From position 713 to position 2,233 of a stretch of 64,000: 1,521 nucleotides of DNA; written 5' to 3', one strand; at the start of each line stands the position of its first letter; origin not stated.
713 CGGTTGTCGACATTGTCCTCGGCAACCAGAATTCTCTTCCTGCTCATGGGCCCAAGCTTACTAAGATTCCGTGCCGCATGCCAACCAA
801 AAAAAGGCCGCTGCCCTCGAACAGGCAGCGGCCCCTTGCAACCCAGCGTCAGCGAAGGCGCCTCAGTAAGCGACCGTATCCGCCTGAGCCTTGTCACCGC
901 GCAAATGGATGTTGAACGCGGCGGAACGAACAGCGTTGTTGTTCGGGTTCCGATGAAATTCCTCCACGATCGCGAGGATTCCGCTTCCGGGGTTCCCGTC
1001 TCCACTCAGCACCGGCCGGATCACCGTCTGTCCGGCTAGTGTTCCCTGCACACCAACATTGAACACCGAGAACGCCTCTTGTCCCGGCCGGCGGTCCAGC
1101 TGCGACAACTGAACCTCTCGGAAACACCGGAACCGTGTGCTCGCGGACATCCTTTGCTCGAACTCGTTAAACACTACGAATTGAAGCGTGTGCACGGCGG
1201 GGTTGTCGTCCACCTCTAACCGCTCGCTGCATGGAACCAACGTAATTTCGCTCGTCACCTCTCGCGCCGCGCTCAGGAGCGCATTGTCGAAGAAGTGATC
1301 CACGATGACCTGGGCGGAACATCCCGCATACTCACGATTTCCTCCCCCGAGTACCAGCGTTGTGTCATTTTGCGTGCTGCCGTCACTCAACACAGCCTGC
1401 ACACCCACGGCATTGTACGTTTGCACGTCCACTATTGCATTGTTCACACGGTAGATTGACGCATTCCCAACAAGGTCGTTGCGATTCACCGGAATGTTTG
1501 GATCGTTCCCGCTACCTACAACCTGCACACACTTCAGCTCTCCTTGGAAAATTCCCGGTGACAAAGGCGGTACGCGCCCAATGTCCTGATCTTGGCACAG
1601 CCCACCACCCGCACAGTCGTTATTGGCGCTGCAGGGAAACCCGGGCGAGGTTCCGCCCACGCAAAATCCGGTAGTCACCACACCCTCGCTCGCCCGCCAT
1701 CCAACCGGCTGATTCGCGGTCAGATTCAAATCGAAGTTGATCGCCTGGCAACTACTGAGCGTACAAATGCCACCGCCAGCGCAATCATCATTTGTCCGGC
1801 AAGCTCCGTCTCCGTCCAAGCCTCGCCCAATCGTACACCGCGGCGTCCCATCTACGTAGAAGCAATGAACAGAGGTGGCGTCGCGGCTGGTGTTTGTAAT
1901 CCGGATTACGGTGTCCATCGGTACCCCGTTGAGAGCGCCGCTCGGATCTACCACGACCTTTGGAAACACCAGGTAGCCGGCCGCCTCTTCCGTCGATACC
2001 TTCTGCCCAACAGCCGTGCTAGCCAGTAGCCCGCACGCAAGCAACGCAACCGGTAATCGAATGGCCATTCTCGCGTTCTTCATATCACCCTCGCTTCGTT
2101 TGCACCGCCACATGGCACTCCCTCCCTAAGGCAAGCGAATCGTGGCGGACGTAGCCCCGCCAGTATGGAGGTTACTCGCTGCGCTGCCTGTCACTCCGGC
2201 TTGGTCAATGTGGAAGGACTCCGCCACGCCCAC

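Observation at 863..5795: Internal variation within the four-paralog array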

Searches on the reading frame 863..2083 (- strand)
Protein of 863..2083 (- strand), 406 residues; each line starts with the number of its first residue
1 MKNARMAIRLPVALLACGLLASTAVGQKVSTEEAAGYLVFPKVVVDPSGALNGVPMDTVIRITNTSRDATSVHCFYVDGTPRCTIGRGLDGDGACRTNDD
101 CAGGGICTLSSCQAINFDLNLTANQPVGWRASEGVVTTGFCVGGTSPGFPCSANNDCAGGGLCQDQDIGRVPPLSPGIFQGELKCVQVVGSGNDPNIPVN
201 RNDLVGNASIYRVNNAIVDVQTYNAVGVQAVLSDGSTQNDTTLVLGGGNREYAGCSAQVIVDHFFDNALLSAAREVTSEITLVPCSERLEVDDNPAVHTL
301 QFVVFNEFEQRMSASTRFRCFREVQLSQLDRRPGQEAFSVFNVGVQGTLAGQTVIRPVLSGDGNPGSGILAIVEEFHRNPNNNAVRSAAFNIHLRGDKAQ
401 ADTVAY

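Call 4: search_protein_families(library=pfam, proteins=[window:863-2083:-], max_evalue=1)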
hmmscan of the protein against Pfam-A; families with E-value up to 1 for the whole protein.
window:863-2083:- (406 aa): 4 families
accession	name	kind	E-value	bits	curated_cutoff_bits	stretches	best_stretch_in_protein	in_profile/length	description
PF02977.21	CarbpepA_inh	-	0.0015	18.7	25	2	150-164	11-25/46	Carboxypeptidase A inhibitor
PF01683.23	EB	-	0.0073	16.8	24.3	1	136-165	7-36/52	EB module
PF23416.1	DUF7107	-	0.012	16.4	24.6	1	95-114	2-21/48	Domain of unknown function (DUF7107)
PF01666.22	DX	-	0.27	12.2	25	0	93-111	48-66/76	DX module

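Call 6: search_protein_families(library=ncbifam, proteins=[window:863-2083:-], max_evalue=1)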
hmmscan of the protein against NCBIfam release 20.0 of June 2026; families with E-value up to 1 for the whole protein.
window:863-2083:- (406 aa): 1 family
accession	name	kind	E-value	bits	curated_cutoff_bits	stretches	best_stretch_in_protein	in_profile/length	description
TIGR04201.1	Myxo_Cys_RPT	repeat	0.51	10.6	25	0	95-108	5-18/22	Cys-rich repeat-containing protein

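Call 7: find_homologous_proteins(query=A1, max_evalue=0.001)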
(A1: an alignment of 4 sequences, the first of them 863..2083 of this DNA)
Query A1 (4 sequences) (406 aa, profile of the alignment): 1257 proteins with E <= 0.001 among 8000 candidates; the best 120 are listed.
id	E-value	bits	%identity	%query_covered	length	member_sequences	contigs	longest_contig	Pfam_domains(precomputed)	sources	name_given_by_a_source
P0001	8.1e-176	603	32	97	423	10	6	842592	-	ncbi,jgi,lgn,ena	-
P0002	9.7e-171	586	94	100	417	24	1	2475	-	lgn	-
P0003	2.6e-167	575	91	100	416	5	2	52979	-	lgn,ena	-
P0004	4.8e-166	571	91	100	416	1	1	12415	-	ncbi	-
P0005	1.4e-164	566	92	100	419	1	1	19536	-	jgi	jgi:hypothetical protein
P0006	1.3e-158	546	83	99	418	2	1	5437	-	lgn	-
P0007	1.6e-158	546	81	100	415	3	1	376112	-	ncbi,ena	-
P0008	5.6e-158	544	84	97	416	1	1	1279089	-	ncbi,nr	ncbi:MAG: hypothetical protein N3C12_06125 [Candidatus Binatia bacterium]|nr:hypothetical protein [C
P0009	2.7e-155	535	83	99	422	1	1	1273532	-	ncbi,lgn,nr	ncbi:MAG: hypothetical protein KatS3mg077_1784 [Candidatus Binatia bacterium]|nr:MAG: hypothetical p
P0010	7.2e-155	534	31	97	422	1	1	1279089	-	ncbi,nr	ncbi:MAG: hypothetical protein N3C12_06110 [Candidatus Binatia bacterium]|nr:hypothetical protein [C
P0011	1.0e-154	533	81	100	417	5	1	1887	-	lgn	-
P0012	1.7e-144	500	75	94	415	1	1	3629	-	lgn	-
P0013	6.2e-141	488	99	78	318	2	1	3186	-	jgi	jgi:hypothetical protein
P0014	3.2e-135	469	65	97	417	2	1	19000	-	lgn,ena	-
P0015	2.7e-126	440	62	98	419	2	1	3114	-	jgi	jgi:hypothetical protein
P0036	2.6e-106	374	52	93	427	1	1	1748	-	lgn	-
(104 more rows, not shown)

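Call 13: search_solved_structures(query=A2, max_evalue=10)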
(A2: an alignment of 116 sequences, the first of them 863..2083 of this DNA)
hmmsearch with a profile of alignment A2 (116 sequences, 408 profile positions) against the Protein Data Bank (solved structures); distinct sequences matched with E-value up to 10: 0.

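Call 14: find_encoding_contigs(protein=P0001, flank=10000, max_places=6)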
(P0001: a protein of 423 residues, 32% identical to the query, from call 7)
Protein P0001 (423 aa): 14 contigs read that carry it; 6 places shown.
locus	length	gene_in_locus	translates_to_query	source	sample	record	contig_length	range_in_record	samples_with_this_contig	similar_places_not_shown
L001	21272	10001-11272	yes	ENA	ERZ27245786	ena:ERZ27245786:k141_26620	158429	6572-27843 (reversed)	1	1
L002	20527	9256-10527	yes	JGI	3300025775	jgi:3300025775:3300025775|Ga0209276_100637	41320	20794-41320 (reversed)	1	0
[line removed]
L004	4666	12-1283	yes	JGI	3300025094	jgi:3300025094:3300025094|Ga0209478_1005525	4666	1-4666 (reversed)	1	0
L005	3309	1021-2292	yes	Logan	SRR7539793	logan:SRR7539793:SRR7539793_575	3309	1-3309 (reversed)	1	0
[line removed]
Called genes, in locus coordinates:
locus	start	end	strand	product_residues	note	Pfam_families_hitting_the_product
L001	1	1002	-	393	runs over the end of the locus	PF04285:DUF444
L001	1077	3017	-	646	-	PF08298:AAA_PrkA, PF13191:AAA_16 (faint), PF06798:PrkA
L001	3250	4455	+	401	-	PF00795:CN_hydrolase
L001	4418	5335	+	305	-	PF02540:NAD_synthase, PF03054:tRNA_Me_trans (faint)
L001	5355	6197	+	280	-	PF00590:TP_methylase, PF23016:RsmI_C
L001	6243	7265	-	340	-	PF02126:PTE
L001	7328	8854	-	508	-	-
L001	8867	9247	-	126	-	-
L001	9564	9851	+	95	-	-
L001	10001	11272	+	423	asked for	-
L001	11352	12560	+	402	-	-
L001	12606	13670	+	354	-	-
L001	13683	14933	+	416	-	-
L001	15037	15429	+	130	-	PF00072:Response_reg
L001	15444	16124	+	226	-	PF06803:DUF1232 (weak)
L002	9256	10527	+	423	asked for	-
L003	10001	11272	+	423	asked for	-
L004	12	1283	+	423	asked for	-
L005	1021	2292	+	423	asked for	-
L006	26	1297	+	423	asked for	-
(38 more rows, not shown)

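Call 17: predict_structure(alignment_id=A2)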
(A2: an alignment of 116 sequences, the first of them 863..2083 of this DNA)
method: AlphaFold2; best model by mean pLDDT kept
length: 406 residues; sequences in the alignment: 116
mean_pLDDT: 91.7   pTM: 0.88
mean pLDDT of the five models: 91.7, 91.3, 90.8, 90.7, 90.3
residues with pLDDT >= 90: 342; 70-90: 35; 50-70: 16; < 50: 13
segments of 3 or more residues with pLDDT < 50: 1-3, 21-23
pLDDT, mean of each block of 10 residues (from residue 1): 45 51 64 96 97 96 97 97 96 96 95 94 95 92 93 95 93 94 96 88 98 96 97 94 95 96 98 97 95 90 97 96 97 96 98 94 82 97 94 92 94
secondary structure, 60 per line:
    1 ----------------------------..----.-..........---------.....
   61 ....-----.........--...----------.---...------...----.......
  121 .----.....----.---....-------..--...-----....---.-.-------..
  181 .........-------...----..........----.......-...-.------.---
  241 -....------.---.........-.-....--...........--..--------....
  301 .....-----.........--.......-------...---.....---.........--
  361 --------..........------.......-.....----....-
elements in order: E37-46 E56-64 E70-78 E81-83 E107-109 E114-121 E126-130 E139-142 E162-165 E179-189 E197-199 E204-213 E218-224 E226-228 E242-245 E256-264 E268-271 E274-284 E297-305 E311-319 E322-325 H343-346 E350-358 E369-378 E385-391 E393-397 E402-405

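Call 20: fold_search(model_id=the predicted structure, library=pdb)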
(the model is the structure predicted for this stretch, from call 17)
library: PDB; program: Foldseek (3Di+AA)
matches with E <= 10: 1004; with E <= 0.001: 0
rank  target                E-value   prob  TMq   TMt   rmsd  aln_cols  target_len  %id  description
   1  5f0m_B                1.4e-03  0.41  0.14  0.18  22.8       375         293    8  Structure of retromer VPS26-VPS35 subunits bound to SNX3 and DMT1 (SeMet labeled) (released 2016-12-07)
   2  5f0l_B                1.8e-03  0.38  0.14  0.18  22.5       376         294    8  Structure of retromer VPS26-VPS35 subunits bound to SNX3 and DMT1 (released 2016-12-07)
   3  5cyl_E                2.0e-03  0.18  0.13  0.14  28.5       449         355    8  Crystal structure of the CupB6 tip adhesin from Pseudomonas aeruginosa (released 2016-10-05)
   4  6h7w_C                2.7e-03  0.21  0.13  0.16  23.3       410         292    8  Model of retromer-Vps5 complex assembled on membrane. (released 2018-09-26)
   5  6ru5_A                2.8e-03  0.11  0.10  0.07  29.8       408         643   10  human complement C3 in complex with the hC3Nb1 nanobody (released 2019-08-21)
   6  7tvz_E                3.3e-03  0.38  0.12  0.08  20.1       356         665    9  Cryo-EM structure of human band 3-protein 4.2 complex in diagonal conformation (released 2022-06-08)
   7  1nc7_D                3.9e-03  1.00  0.23  0.72   5.1       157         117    5  Crystal Structure of Thermotoga maritima 1070 (released 2003-07-01)
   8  7u6f_B3               4.1e-03  0.10  0.08  0.10  23.6       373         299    5  Mouse retromer (VPS26/VPS35/VPS29) heterotrimers (released 2022-10-12)
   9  8cs9_X                4.5e-03  0.38  0.14  0.09  20.2       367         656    8  Composite reconstruction of Class 1 of the erythrocyte ankyrin-1 complex (released 2022-07-20)
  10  5f0j_B                4.5e-03  0.25  0.13  0.16  22.7       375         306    7  Structure of retromer VPS26-VPS35 subunits bound to SNX3 (released 2016-12-07)
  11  4j2q_A                4.8e-03  0.12  0.11  0.12  23.1       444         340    8  Crystal structure of C-terminally truncated arrestin reveals mechanism of arrestin activation (released 2013-05-01)
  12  1nc7_B                5.3e-03  1.00  0.22  0.72   7.0       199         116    8  Crystal Structure of Thermotoga maritima 1070 (released 2003-07-01)
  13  3f85                  5.6e-03  0.10  0.09  0.08  25.2       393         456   10  Structure of fusion complex of homo trimeric major pilin subunits CfaB of CFA/I fimbirae from ETEC E. coli (released 2009-08-11)
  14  2fau                  6.6e-03  0.08  0.09  0.11  23.8       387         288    7  Crystal structure of human vps26 (released 2006-05-30)
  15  3f84_B                7.7e-03  0.09  0.09  0.12  25.4       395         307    9  Structure of fusion complex of major pilin CfaB and major pilin CfaB of CFA/I pilus from ETEC E. coli (released 2009-08-11)
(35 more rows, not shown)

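Call 24: search_protein_families(library=phrogs, proteins=[window:863-2083:-], max_evalue=0.1)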
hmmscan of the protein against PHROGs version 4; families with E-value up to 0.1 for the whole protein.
window:863-2083:- (406 aa): 0 families

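Call 25: fold_search(model_id=the predicted structure, library=viral)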
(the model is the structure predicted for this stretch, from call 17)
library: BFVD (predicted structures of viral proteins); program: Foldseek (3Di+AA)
matches with E <= 10: 801; with E <= 0.001: 5
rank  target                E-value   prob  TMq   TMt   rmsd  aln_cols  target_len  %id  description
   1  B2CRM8                5.7e-05  0.66  0.15  0.15  27.0       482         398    8  Uncharacterized protein [Betalipothrixvirus uzonense]
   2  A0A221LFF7            2.1e-04  0.63  0.14  0.14  23.3       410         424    8  Putative structural protein [Barns Ness breadcrumb sponge hepe-like virus 3]
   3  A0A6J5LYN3            7.1e-04  0.60  0.16  0.08  22.8       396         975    8  Uncharacterized protein [uncultured Caudovirales phage]
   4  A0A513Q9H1            7.5e-04  0.57  0.17  0.16  26.2       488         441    9  Genome polyprotein (Fragment) [Sapelovirus A]
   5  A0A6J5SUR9            8.3e-04  0.38  0.16  0.06  41.4       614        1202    8  Uncharacterized protein [uncultured Caudovirales phage]
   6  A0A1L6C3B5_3          1.5e-03  0.18  0.14  0.08  25.3       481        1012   10  (no name in the UniProt tables at hand)
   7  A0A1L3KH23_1          1.6e-03  0.23  0.15  0.07  25.8       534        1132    6  (no name in the UniProt tables at hand)
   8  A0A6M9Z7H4            1.6e-03  0.28  0.15  0.09  28.3       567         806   10  Capsid protein [Riboviria sp.]
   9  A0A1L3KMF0            1.9e-03  0.21  0.14  0.08  25.2       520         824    8  (no name in the UniProt tables at hand)
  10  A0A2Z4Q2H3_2          2.2e-03  0.30  0.16  0.10  27.7       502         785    8  Polyprotein [Citrus mosaic sadwavirus]
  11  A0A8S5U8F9            2.5e-03  0.23  0.13  0.14  21.3       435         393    7  Clumping factor [Siphoviridae sp. ct9j27]
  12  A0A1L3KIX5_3          2.5e-03  0.23  0.16  0.08  30.4       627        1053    9  (no name in the UniProt tables at hand)
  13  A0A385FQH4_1          2.6e-03  0.30  0.17  0.09  30.2       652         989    9  Polyprotein (Fragment) [Culex picorna-like virus 1]
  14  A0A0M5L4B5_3          3.1e-03  0.35  0.17  0.09  26.9       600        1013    7  Genome polyprotein (Fragment) [Husavirus ACS200]
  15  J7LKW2                3.2e-03  0.18  0.12  0.07  26.3       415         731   10  Capsid [Picalivirus B]
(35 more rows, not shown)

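Call 27: find_related_loci(query=A2, collection=genome_contigs, flank=8000)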
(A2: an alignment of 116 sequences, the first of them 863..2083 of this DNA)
Query A2 (406 aa) in genome_contigs; peptide patterns used: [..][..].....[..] (x = any residue, [..] = any of these).
318 stretches matched a pattern; 198 encode a relative of the query (tblastn E <= 1e-3); the best 80 are kept; 80 distinct loci.
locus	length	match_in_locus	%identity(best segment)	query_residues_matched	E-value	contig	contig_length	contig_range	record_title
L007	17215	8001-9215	81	1-406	0e+0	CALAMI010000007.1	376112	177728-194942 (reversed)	MAG: Candidatus Binatia bacterium isolate R1_Bin_MAXBIN__076_sub_1 genome assembly, contig: c_000001358078, whole genome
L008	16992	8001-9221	80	1-406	0e+0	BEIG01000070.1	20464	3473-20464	Bacterium HR30 DNA, contig: NODE_786_70, isolate: HRbin30, whole genome shotgun sequence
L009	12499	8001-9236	63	1-406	2e-161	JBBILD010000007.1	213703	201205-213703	MAG: Myxococcales bacterium isolate SLS170214_bin_200 NODE_22_length_213703_cov_2.99657, whole genome shotgun sequence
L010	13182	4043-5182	56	27-406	2e-127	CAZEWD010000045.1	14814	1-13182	MAG TPA_asm: uncultured Candidatus Binatia bacterium isolate SRP263991_co5_163 genome assembly, contig: NODE_7887_length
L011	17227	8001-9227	49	15-406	2e-109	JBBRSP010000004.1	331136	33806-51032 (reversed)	MAG: Candidatus Binatia bacterium isolate La2_metabat2.097 La2_metabat2.097_K_2497670L331136_cov_23.1371, whole genome s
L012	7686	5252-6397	39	13-404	2e-74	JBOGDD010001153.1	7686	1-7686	MAG: Mycobacterium sp. isolate H1-B2_metabat2.bin.29 k127_139450, whole genome shotgun sequence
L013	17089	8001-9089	39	15-406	3e-74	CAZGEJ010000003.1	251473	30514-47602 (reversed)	MAG TPA_asm: uncultured Candidatus Binatia bacterium isolate binchicken_co319_203 genome assembly, contig: NODE_48_lengt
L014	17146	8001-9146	41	18-396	1e-74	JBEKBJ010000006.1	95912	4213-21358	MAG: Candidatus Binatia bacterium isolate SPRUCE 133 SPRUCE_133_6, whole genome shotgun sequence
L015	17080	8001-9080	42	19-392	5e-74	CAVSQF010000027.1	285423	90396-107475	MAG: uncultured delta proteobacterium isolate MFD01476.bin.1.163 genome assembly, contig: contig_27952, whole genome sho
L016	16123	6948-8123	39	12-404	5e-72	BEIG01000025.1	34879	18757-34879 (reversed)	Bacterium HR30 DNA, contig: NODE_397_25, isolate: HRbin30, whole genome shotgun sequence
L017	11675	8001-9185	40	5-404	6e-71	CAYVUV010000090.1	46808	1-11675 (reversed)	MAG TPA_asm: uncultured Candidatus Binatia bacterium isolate binchicken_co200_21 genome assembly, contig: k141_431841, w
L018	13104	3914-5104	39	1-399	7e-71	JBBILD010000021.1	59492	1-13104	MAG: Myxococcales bacterium isolate SLS170214_bin_200 NODE_363_length_59492_cov_2.88332, whole genome shotgun sequence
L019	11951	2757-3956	39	14-406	6e-70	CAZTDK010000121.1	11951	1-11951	MAG TPA_asm: uncultured Candidatus Binatia bacterium isolate binchicken_co54_374 genome assembly, contig: NODE_9660_leng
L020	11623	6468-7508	39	12-375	4e-69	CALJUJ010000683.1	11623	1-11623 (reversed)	MAG TPA_asm: uncultured bacterium isolate SRR7515933_bin.87_CONCOCT_v1.1_MAG genome assembly, contig: ERZ869942.3129, wh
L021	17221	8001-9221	38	6-404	3e-69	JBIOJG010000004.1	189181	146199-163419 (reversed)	MAG: Candidatus Binatia bacterium isolate GcC5-6 k141_760991_length_189181_cov_139.0000, whole genome shotgun sequence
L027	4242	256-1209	39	30-377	2e-67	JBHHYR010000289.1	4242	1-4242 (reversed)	MAG: Candidatus Binatia bacterium isolate Maj_2_bin.38 NODE_13171_length_4242_cov_5.742775, whole genome shotgun sequenc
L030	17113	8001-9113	38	31-404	9e-67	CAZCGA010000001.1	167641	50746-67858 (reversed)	MAG TPA_asm: uncultured Candidatus Binatia bacterium isolate SRP119689_co1_8 genome assembly, contig: NODE_50_length_167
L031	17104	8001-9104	37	14-404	2e-66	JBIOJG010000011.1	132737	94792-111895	MAG: Candidatus Binatia bacterium isolate GcC5-6 k141_534609_length_132737_cov_94.0000, whole genome shotgun sequence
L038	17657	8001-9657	38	19-404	3e-65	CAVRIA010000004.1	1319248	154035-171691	MAG: uncultured bacterium isolate MFD05684.bin.1.163 genome assembly, contig: contig_14863, whole genome shotgun sequenc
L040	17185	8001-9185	36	1-404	4e-65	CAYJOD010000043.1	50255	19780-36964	MAG TPA_asm: uncultured Candidatus Binatia bacterium isolate ERP124720_co1_58 genome assembly, contig: NODE_974_length_5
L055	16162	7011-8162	38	9-404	3e-68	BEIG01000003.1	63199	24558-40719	Bacterium HR30 DNA, contig: NODE_195_3, isolate: HRbin30, whole genome shotgun sequence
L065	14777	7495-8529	38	20-404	7e-62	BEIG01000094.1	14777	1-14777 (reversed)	Bacterium HR30 DNA, contig: NODE_1161_94, isolate: HRbin30, whole genome shotgun sequence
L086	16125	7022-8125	39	29-402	4e-63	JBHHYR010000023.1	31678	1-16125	MAG: Candidatus Binatia bacterium isolate Maj_2_bin.38 NODE_562_length_31678_cov_6.695665, whole genome shotgun sequence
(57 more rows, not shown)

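Call 34: find_encoding_contigs(protein=P0003, flank=9000, max_places=2)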
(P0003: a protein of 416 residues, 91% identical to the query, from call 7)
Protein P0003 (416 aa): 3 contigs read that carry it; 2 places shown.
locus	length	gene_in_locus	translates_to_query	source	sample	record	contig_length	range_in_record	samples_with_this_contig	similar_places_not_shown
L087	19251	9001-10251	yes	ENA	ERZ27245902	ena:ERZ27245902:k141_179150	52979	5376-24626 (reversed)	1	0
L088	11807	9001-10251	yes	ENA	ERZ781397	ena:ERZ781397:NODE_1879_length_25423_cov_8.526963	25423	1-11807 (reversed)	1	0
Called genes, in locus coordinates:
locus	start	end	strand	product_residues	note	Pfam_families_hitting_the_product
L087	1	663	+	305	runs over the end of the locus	PF02540:NAD_synthase, PF03054:tRNA_Me_trans (faint)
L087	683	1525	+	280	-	PF00590:TP_methylase, PF23016:RsmI_C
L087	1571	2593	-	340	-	PF02126:PTE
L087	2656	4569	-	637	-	-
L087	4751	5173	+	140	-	-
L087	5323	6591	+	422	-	-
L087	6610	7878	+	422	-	-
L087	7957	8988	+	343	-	-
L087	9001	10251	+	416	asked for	-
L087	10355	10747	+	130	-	PF00072:Response_reg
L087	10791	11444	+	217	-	PF06803:DUF1232 (weak)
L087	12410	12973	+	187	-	-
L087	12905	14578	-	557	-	PF00158:Sigma54_activat, PF01078:Mg_chelatase (faint), PF14532:Sigma54_activ_2, PF00004:AAA (faint), PF07724:AAA_2 (faint), PF07728:AAA_5, PF25601:AAA_lid_14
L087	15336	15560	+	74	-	-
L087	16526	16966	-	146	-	-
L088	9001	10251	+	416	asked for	-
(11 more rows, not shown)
